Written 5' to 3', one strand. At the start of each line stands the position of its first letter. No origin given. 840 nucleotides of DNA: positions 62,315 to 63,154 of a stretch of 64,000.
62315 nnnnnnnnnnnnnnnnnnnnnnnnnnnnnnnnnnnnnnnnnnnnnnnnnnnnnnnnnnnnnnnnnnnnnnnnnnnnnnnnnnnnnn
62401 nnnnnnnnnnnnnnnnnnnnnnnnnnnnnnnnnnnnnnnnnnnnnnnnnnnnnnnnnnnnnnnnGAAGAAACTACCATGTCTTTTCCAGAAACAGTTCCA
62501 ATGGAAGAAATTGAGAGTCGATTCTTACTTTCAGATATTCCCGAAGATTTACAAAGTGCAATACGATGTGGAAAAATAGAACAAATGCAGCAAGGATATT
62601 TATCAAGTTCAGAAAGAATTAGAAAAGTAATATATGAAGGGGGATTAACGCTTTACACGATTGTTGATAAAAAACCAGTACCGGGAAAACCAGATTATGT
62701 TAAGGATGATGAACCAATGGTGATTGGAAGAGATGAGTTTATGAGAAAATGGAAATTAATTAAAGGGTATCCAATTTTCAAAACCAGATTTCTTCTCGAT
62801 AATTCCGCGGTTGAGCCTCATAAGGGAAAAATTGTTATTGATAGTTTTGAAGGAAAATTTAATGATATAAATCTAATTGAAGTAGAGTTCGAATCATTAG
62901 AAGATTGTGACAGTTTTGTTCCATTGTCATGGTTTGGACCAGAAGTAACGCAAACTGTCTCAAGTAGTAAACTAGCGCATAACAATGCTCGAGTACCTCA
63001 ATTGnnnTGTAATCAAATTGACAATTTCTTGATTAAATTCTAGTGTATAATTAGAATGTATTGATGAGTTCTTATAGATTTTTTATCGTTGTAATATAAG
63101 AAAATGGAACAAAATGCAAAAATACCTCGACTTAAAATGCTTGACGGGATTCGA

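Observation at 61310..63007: Hexokinase fused to a CYTH (triphosphate tunnel metalloenzyme) domain, flanked by two AT3 acyltransferases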

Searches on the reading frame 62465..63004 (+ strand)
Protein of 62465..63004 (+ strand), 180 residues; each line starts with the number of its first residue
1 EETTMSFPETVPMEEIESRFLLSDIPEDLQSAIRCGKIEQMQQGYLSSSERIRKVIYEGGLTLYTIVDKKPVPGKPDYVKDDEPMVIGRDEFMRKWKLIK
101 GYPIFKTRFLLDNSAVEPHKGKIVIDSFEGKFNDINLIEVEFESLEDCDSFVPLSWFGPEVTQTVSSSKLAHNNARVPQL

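Call 7: search_protein_families(library=pfam, proteins=[window:62465-63004:+], max_evalue=10)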
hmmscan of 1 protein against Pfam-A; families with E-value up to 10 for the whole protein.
seq(180 aa): 0 families
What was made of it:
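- Closest known: NeuTTM / NE1496 of Nitrosomonas europaea. Different: Pfam PF01928 does not score the domain (call 7).
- Pfam's CYTH model does not detect the domain (call 7).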

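Call 9: search_solved_structures(query=window:62465-63004:+, max_evalue=10, show_alignments=3)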
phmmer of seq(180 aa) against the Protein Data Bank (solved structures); distinct sequences matched with E-value up to 10: 5.
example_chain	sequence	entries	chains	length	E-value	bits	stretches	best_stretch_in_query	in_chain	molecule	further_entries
2fbl_A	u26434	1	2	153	1.1e-07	34.9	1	13-164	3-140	hypothetical protein NE1496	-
3typ_A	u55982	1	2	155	2.1e-07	34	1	14-164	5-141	Uncharacterized protein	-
9m5m_A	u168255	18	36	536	0.24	14.2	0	50-128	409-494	aspartate--tRNA ligase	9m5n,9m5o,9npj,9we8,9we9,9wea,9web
9wem_A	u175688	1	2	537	0.24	14.2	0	50-128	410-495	aspartate--tRNA ligase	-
6dl4_A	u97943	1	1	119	1.4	11.8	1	55-120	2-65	Titin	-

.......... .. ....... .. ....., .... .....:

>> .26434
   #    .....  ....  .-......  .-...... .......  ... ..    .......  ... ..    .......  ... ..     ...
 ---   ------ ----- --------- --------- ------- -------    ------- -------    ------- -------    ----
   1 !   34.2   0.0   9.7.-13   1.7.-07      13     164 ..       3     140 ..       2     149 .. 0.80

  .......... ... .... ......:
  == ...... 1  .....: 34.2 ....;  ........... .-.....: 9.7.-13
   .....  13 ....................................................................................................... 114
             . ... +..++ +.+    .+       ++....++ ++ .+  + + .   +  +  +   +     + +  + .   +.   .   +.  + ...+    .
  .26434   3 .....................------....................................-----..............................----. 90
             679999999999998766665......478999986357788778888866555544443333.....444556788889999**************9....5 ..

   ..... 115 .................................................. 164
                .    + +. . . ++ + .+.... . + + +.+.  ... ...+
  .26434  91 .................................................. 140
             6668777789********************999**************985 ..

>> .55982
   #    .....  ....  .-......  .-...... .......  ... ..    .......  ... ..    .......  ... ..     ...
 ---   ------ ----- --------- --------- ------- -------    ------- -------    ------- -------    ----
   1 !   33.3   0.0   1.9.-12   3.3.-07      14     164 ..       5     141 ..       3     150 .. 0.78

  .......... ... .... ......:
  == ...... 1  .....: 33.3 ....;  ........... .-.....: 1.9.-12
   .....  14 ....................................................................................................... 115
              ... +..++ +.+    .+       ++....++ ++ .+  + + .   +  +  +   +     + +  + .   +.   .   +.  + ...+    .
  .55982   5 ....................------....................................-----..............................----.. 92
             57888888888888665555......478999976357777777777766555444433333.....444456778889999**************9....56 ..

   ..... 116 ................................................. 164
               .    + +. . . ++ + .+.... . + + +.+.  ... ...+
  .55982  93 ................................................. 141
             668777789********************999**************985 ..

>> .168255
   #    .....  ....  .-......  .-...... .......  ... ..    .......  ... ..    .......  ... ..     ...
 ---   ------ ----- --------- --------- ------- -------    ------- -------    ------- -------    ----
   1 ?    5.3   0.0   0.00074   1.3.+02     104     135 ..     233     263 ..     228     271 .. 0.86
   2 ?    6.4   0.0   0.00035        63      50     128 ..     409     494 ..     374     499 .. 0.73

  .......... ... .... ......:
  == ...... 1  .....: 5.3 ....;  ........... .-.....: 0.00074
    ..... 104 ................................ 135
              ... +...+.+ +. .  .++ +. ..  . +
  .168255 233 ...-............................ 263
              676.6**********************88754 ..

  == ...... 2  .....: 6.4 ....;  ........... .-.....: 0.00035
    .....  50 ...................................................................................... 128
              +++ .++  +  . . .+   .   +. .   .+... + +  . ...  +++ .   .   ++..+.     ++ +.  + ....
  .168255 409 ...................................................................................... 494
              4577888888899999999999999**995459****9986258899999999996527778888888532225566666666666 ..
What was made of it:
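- On CYTH / triphosphate tunnel metalloenzyme superfamily (PF01928): phmmer hits NE1496 at E 1e-7 (call 9).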

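Call 13: find_homologous_proteins(query=window:62465-63004:+)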
Query seq(180 aa): 33 candidates shared short words with the query, none scored E <= 0.001.
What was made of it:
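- Tried and rejected: Nothing (call 13).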

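Call 22: search_protein_representatives(protein=window:62465-63004:+)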
Query: 180 residues. Proteins with E-value up to 0.001 (for the whole library): 483; up to 1e-10: 15; up to 1e-30: 1. The best 150 are listed.
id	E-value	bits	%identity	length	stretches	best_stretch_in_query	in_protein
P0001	7.4e-115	397.0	100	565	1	1-180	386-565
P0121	2.2e-19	86.1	35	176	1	3-173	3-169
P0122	4.3e-17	78.6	36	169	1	12-171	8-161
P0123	1.2e-13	67.3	35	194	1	14-173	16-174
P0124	1.0e-12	64.4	35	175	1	9-172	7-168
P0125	4.4e-12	62.3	35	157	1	14-164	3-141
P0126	5.8e-12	61.9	33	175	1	14-166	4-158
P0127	7.0e-12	61.6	28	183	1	11-178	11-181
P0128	9.5e-12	61.2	31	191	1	11-172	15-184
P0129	1.7e-11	60.3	38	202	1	12-173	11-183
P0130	2.5e-11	59.8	39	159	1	15-173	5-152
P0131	3.1e-11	59.5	42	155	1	15-166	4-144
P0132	5.0e-11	58.9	36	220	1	9-163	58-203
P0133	5.9e-11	58.6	33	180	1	12-173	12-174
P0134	8.7e-11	58.1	33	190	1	15-174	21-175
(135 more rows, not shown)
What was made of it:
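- On CYTH / triphosphate tunnel metalloenzyme superfamily (PF01928): There are 483 relatives at E<=1e-3 in an exhaustive scan (call 22).
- Checked: An exhaustive HMMER scan of 1.84 billion proteins finds 483 relatives at E<=1e-3 (call 22).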

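Call 25: find_homologous_proteins(query=A2)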
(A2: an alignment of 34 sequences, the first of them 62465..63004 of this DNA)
Query A2 (34 sequences) (180 aa, profile of the alignment): 6147 proteins with E <= 0.001 among 8000 candidates; the best 120 are listed.
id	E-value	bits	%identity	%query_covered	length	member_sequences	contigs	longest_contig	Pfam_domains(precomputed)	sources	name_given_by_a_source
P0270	1.5e-52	196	34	83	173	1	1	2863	PF01928.27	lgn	-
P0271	3.5e-52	195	35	83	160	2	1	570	PF01928.27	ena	-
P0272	5.3e-52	194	35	88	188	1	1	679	-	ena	-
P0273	2.4e-51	192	30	83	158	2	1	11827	PF01928.27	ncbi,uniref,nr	ncbi:adenylate cyclase [Candidatus Roizmanbacteria bacterium CG_4_10_14_0_8_um_filter_39_9]|uniref:A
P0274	3.7e-51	191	34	91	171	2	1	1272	-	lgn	-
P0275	5.2e-51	191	30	83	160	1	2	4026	PF01928.27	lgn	-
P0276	5.3e-51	191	33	83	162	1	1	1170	PF01928.27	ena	-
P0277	1.4e-50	190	28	87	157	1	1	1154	PF01928.27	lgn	-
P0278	3.1e-50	188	34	88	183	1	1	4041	PF01928.27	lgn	-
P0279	3.1e-50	188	28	91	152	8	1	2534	PF01928.27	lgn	-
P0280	3.7e-50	188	29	92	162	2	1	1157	PF01928.27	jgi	jgi:CYTH domain-containing protein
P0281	3.7e-50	188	32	83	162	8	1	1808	PF01928.27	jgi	jgi:adenylate cyclase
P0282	3.9e-50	188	32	95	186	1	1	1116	PF01928.27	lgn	-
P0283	4.2e-50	188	32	83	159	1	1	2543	PF01928.27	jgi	jgi:adenylate cyclase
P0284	4.6e-50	188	28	83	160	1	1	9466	PF01928.27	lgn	-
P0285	6.3e-50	187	29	83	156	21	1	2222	PF01928.27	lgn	-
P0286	6.9e-50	187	28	82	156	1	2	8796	PF01928.27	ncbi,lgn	-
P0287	7.0e-50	187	32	83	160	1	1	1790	PF01928.27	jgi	-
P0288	7.6e-50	187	29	83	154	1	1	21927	PF01928.27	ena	-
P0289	9.2e-50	187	29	83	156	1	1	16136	PF01928.27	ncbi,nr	ncbi:MAG: CYTH domain-containing protein [Candidatus Dadabacteria bacterium]|nr:CYTH domain-containi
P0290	9.6e-50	187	26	82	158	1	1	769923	PF01928.27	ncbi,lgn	ncbi:MAG: CYTH domain-containing protein [Deltaproteobacteria bacterium]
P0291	1.2e-49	187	30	83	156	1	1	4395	PF01928.27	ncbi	-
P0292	1.4e-49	186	30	83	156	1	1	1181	PF01928.27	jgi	jgi:CYTH domain-containing protein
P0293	1.7e-49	186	30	83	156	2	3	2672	PF01928.27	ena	-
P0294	1.8e-49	186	33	83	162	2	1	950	PF01928.27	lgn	-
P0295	1.8e-49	186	29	83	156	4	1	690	PF01928.27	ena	-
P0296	2.1e-49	186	30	83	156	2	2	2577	PF01928.27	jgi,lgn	-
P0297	2.2e-49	186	34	82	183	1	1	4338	PF01928.27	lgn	-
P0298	2.7e-49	185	27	83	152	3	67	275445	PF01928.27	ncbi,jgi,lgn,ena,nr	ncbi:MAG: CYTH domain-containing protein [Epulopiscium sp.]|nr:CYTH domain-containing protein [Candi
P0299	3.2e-49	185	29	83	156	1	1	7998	PF01928.27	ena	-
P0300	3.3e-49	185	27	83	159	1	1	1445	PF01928.27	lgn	-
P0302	4.8e-49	185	30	83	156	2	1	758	PF01928.27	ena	-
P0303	5.1e-49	184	26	82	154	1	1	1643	PF01928.27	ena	-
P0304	5.2e-49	184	30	83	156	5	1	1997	PF01928.27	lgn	-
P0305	5.2e-49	184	29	87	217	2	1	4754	PF01928.27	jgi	jgi:CYTH domain-containing protein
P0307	5.6e-49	184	28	83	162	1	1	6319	PF01928.27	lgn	-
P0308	5.7e-49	184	30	83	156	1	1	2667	PF01928.27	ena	-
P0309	6.6e-49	184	26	82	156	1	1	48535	PF01928.27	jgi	jgi:CYTH domain-containing protein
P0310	7.6e-49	184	27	83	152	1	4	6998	PF01928.27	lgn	-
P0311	8.2e-49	184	31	88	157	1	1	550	PF01928.27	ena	-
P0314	1.1e-48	183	30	83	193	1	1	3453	PF01928.27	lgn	-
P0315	1.1e-48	183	30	83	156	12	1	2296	PF01928.27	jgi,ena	jgi:CYTH domain-containing protein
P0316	1.2e-48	183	28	83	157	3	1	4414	PF01928.27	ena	-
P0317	1.3e-48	183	35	84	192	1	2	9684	PF01928.27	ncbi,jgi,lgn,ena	-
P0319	1.3e-48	183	30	83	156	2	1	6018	PF01928.27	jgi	-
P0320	1.5e-48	183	26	83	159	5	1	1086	PF01928.27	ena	-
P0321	1.6e-48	183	27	88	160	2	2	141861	PF01928.27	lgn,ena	-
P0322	1.7e-48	183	32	83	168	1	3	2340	PF01928.27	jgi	jgi:CYTH domain-containing protein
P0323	1.9e-48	183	27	87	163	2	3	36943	PF01928.27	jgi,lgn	jgi:adenylate cyclase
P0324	1.9e-48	183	25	83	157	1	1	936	PF01928.27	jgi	jgi:CYTH domain-containing protein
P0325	2.3e-48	182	25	88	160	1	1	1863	PF01928.27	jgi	jgi:adenylate cyclase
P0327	2.4e-48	182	28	86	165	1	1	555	PF01928.27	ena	-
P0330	3.4e-48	182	31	82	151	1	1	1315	PF01928.27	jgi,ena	-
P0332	4.0e-48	182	31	91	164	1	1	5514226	PF01928.27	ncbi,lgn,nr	ncbi:adenylate cyclase [Verrucomicrobiia bacterium DG1235]|nr:adenylate cyclase [Verrucomicrobiae ba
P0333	4.2e-48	182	27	83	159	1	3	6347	PF01928.27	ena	-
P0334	4.2e-48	182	32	84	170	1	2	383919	PF01928.27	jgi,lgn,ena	jgi:CYTH domain-containing protein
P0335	4.4e-48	181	28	82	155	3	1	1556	PF01928.27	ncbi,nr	ncbi:CYTH domain-containing protein, partial [candidate division KSB1 bacterium]|nr:CYTH domain-cont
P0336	4.9e-48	181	30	83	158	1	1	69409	PF01928.27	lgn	-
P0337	5.4e-48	181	31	83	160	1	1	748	PF01928.27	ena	-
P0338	5.5e-48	181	30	89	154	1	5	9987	PF01928.27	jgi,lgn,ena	-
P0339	5.8e-48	181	26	83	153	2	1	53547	PF01928.27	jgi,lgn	-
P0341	8.5e-48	181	27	83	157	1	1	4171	PF01928.27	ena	-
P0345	1.0e-47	180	32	89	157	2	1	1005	PF01928.27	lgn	-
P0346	1.0e-47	180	33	82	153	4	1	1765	PF01928.27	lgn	-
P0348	1.3e-47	180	31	84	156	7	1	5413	PF01928.27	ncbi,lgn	ncbi:MAG: CYTH domain-containing protein [Candidatus Aminicenantaceae bacterium]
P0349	1.6e-47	180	26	87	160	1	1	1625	PF01928.27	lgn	-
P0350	1.6e-47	180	27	83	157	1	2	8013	PF01928.27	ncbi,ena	-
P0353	1.7e-47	180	26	83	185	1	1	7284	PF01928.27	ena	-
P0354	1.8e-47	179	25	83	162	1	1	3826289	PF01928.27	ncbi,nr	ncbi:MAG: CYTH domain-containing protein [Candidatus Latescibacterota bacterium]|nr:MAG: CYTH domain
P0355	1.8e-47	179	28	82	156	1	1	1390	PF01928.27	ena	-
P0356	1.9e-47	179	26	82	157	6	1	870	PF01928.27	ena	-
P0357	2.0e-47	179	36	41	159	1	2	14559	PF01928.27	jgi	jgi:CYTH domain-containing protein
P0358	2.1e-47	179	29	83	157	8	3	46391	PF01928.27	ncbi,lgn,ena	-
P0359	2.2e-47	179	27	88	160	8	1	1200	PF01928.27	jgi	jgi:adenylate cyclase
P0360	2.5e-47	179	31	83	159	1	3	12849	PF01928.27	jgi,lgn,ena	-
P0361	2.6e-47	179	32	83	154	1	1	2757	PF01928.27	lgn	-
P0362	2.6e-47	179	32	82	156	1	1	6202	PF01928.27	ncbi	-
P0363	3.0e-47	179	30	84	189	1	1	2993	PF01928.27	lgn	-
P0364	3.0e-47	179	30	91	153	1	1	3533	PF01928.27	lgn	-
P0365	3.1e-47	179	26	82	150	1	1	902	PF01928.27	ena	-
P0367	3.2e-47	179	26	83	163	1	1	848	PF01928.27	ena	-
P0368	3.6e-47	178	29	82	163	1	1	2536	PF01928.27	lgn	-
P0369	3.7e-47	178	30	91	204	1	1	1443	PF01928.27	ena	-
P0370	3.9e-47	178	29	82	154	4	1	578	PF01928.27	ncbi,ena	-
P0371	4.0e-47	178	25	91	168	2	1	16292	PF01928.27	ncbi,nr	ncbi:MAG: hypothetical protein JWL77_5595 [Chthonomonadaceae bacterium]|nr:hypothetical protein [Cht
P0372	4.0e-47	178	25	83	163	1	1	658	PF01928.27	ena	-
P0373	4.2e-47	178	26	90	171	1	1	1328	PF01928.27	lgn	-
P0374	4.4e-47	178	30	82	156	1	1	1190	PF01928.27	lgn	-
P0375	4.4e-47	178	27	87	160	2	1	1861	PF01928.27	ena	-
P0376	4.6e-47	178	28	82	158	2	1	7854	PF01928.27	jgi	jgi:adenylate cyclase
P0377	4.6e-47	178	28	82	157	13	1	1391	PF01928.27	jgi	-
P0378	4.6e-47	178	29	83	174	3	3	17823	PF01928.27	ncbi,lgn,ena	-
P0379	4.7e-47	178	26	83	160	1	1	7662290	PF01928.27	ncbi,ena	-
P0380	4.8e-47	178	31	83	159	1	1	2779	PF01928.27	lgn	-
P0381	4.9e-47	178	29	82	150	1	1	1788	PF01928.27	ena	-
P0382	5.0e-47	178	30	82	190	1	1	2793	PF01928.27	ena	-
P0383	5.0e-47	178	28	82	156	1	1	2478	PF01928.27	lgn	-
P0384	5.0e-47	178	32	89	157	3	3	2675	PF01928.27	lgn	-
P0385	5.1e-47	178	26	94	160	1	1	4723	PF01928.27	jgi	jgi:adenylate cyclase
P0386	5.1e-47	178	26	93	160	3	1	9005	PF01928.27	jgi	jgi:adenylate cyclase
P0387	5.3e-47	178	26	84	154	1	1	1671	PF01928.27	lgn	-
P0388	5.3e-47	178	27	83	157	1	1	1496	PF01928.27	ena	-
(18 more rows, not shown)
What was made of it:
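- On CYTH / triphosphate tunnel metalloenzyme superfamily (PF01928): Most profile hits carry a precomputed PF01928 assignment (call 25).
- Closest known: CyaB-type class IV adenylyl cyclases. Same: Many homologues are annotated 'adenylate cyclase' by their sources (call 25).
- Many CYTH homologues are annotated 'adenylate cyclase' by their sources (call 25).
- Tried and rejected: The alignment-based search worked (call 25). the 120 best profile hits, all 150-217 aa (call 25);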

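Call 26: search_protein_families(library=pfam, alignment_id=A2, max_evalue=0.01)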
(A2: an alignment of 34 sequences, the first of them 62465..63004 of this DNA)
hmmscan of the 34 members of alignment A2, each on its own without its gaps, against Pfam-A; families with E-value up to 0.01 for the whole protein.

A. member 1, window:62465-63004:+ (180 aa): 0 families

B. families by the number of members that match (of 34 scanned): 2 families
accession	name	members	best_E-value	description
PF01928.26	CYTH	20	1.1e-10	CYTH domain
PF10694.14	DUF2500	1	0.0051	Protein of unknown function (DUF2500)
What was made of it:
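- On CYTH / triphosphate tunnel metalloenzyme superfamily (PF01928): In the 34-row family alignment (the query's domain plus 33 relatives), 20 rows do hit PF01928 (call 26).
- Checked: 20 of the 34 rows of the family alignment (the query's domain plus 33 top relatives) hit PF01928 on their own; the query's row does not (call 26).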

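Call 27: search_solved_structures(query=A2, max_evalue=0.001)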
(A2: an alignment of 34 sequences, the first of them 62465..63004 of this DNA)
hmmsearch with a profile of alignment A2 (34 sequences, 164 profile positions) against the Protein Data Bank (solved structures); distinct sequences matched with E-value up to 0.001: 2.
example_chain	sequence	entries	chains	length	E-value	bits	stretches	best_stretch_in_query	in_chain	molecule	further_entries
3typ_A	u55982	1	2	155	1.9e-45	158.2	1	5-156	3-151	Uncharacterized protein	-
2fbl_A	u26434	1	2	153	3.2e-45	157.4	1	6-156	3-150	hypothetical protein NE1496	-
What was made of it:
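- On CYTH / triphosphate tunnel metalloenzyme superfamily (PF01928): The family profile hits it at E 1e-45 (call 27).
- Checked: The family profile hits NE1496 at E 1e-45 (call 27).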

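Call 39: predict_structure(alignment_id=A4)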
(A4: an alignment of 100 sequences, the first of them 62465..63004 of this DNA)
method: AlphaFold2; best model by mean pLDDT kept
length: 180 residues; sequences in the alignment: 100
mean_pLDDT: 84.7   pTM: 0.78
mean pLDDT of the five models: 84.7, 84.4, 84.1, 81.8, 80.7
residues with pLDDT >= 90: 104; 70-90: 44; 50-70: 25; < 50: 7
segments of 3 or more residues with pLDDT < 50: 1-6
pLDDT, mean of each block of 10 residues (from residue 1): 51 87 85 77 93 93 94 91 94 96 92 72 92 90 92 92 78 56
secondary structure, 60 per line:
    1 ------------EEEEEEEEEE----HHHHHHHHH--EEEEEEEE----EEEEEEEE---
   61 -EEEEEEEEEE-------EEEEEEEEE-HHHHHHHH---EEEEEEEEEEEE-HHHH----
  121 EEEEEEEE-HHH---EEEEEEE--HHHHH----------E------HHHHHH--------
elements in order: E13-22 H27-35 E38-45 E50-57 E62-71 E79-87 H89-96 E100-111 H113-116 E121-128 E136-142 H145-149 H167-172
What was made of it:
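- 62477..62980 (+): Complete CYTH/TTM (triphosphate tunnel metalloenzyme) module, residues 390-557. It retains what looks like its own initiator Met (M390). The folded core runs from about residue 398. The AlphaFold model has pLDDT 84.7 and eight strands (call 39).
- On CYTH / triphosphate tunnel metalloenzyme superfamily (PF01928): The AlphaFold model has eight strands and pLDDT 84.7 (call 39).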

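Call 44: fold_search(model_id=the predicted structure, library=pdb)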
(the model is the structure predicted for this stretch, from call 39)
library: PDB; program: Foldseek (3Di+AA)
matches with E <= 10: 804; with E <= 0.001: 13
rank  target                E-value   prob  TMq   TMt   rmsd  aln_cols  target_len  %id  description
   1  3typ_B                7.0e-10  1.00  0.56  0.66   4.4       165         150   25  The crystal structure of the inorganic triphosphatase NE1496 (released 2012-05-09)
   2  2fbl_B                9.7e-10  1.00  0.56  0.66   5.3       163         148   26  The crystal structure of the hypothetical protein NE1496 (released 2005-12-20)
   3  2fbl_A                1.1e-09  1.00  0.56  0.68   4.4       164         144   25  The crystal structure of the hypothetical protein NE1496 (released 2005-12-20)
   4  3typ_A                3.5e-09  1.00  0.56  0.67   4.4       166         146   24  The crystal structure of the inorganic triphosphatase NE1496 (released 2012-05-09)
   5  5a68                  2.4e-05  1.00  0.51  0.46   5.5       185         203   12  Crystal structure of the AtTTM3 product complex with two orthophosphates and manganese ions (form B) (released 2015-08-05)
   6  3sy3_B                3.5e-05  1.00  0.48  0.49   5.8       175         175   14  GBAA_1210 protein, a putative adenylate cyclase, from Bacillus anthracis (released 2011-07-27)
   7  3sy3_A                5.4e-05  1.00  0.46  0.47   6.0       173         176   14  GBAA_1210 protein, a putative adenylate cyclase, from Bacillus anthracis (released 2011-07-27)
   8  5a67                  6.7e-05  1.00  0.52  0.46   5.7       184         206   15  Crystal structure of AtTTM3 in complex with tripolyphosphate and manganese ion (form B) (released 2015-08-05)
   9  3sy3_C                7.0e-05  1.00  0.47  0.48   5.7       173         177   15  GBAA_1210 protein, a putative adenylate cyclase, from Bacillus anthracis (released 2011-07-27)
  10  3sy3_D                1.2e-04  1.00  0.42  0.43   6.7       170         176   15  GBAA_1210 protein, a putative adenylate cyclase, from Bacillus anthracis (released 2011-07-27)
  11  3v85                  2.4e-04  1.00  0.49  0.44   5.8       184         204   12  1.9 Angstrom resolution crystal structure of the protein Q9SIY3 from Arabidopsis thaliana (released 2012-11-07)
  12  3bhd_A                2.9e-04  1.00  0.39  0.34   7.3       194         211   10  Crystal structure of human thiamine triphosphatase (THTPA) (released 2007-12-11)
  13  2gfg_C                3.6e-04  1.00  0.41  0.40   7.7       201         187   13  Crystal structure of a putative adenylate cyclase (bh2851) from bacillus halodurans at 2.12 A resolution (released 2006-05-02)
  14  8h92_B                1.4e-03  1.00  0.45  0.41   5.8       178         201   11  Ziziphus jujuba adenylyl cyclase (released 2024-01-03)
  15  6l7x                  1.4e-03  1.00  0.43  0.39  12.2       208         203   12  Crystal structure of Cet1 from Trypanosoma cruzi in complex with #951 ligand (released 2020-06-03)
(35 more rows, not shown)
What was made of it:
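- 62477..62980 (+): Foldseek top hits are NE1496, AtTTM3 and ThTPase (call 44).
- On CYTH / triphosphate tunnel metalloenzyme superfamily (PF01928): Foldseek matches NE1496, AtTTM3, ThTPase, Cet1 and the vaccinia capping triphosphatase (call 44).
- Closest known: NeuTTM / NE1496 of Nitrosomonas europaea. Same: Best sequence hit (E 1e-7; family profile 1e-45) and best structural hit (Foldseek 7e-10) for residues 398-557 (calls 9, 27, 44).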

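Call 60: find_encoding_contigs(protein=P0317, flank=5000, max_places=2)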
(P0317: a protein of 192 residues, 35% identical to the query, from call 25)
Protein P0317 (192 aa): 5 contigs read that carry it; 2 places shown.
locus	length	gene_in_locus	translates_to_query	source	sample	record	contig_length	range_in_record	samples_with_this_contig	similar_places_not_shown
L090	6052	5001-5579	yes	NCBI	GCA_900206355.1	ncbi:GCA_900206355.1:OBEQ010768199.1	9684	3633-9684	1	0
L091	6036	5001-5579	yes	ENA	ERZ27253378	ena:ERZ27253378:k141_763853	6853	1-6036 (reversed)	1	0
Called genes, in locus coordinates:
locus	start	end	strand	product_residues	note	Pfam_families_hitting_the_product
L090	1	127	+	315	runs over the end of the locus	-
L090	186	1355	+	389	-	PF00072:Response_reg, PF23198:PDE8A_N (faint)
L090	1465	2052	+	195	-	-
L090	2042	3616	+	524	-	PF00512:HisKA, PF02518:HATPase_c, PF14501:HATPase_c_5 (weak)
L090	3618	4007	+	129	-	PF00072:Response_reg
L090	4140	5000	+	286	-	-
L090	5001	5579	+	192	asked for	PF01928:CYTH (weak)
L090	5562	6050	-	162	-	?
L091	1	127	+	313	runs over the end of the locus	?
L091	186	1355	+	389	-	PF00072:Response_reg, PF23198:PDE8A_N (faint)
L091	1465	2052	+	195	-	-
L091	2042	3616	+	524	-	PF00512:HisKA, PF02518:HATPase_c, PF14501:HATPase_c_5 (weak)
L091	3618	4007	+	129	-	PF00072:Response_reg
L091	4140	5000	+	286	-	-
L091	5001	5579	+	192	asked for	PF01928:CYTH (weak)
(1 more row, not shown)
